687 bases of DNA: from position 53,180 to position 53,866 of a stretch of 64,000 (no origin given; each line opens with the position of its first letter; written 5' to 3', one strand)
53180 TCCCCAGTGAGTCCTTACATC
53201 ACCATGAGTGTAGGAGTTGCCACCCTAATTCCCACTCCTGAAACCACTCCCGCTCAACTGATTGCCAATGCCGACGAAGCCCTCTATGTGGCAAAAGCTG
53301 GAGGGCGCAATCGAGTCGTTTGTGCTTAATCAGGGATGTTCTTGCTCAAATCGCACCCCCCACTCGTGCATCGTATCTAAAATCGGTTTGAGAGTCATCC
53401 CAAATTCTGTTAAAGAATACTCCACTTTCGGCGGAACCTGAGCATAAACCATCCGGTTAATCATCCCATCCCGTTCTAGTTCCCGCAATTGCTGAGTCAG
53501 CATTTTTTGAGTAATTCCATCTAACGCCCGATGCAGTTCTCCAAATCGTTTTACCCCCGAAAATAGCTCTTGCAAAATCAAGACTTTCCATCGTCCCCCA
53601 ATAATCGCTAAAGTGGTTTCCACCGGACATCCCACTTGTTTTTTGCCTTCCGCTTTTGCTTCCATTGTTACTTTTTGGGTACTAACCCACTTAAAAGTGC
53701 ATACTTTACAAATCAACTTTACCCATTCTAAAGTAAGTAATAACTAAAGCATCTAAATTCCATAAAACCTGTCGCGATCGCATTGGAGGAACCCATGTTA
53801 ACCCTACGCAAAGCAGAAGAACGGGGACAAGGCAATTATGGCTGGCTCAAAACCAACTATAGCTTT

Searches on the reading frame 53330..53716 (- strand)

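Call 84: search_protein_families(library=pfam, proteins=[window:53330-53716:-], max_evalue=0.001)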
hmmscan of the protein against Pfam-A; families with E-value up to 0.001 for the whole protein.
window:53330-53716:- (128 aa): 1 family
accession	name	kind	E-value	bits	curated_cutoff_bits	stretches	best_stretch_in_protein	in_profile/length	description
PF01638.23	HxlR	-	1.5e-37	127.8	20.8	1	38-126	1-89/91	HxlR-like helix-turn-helix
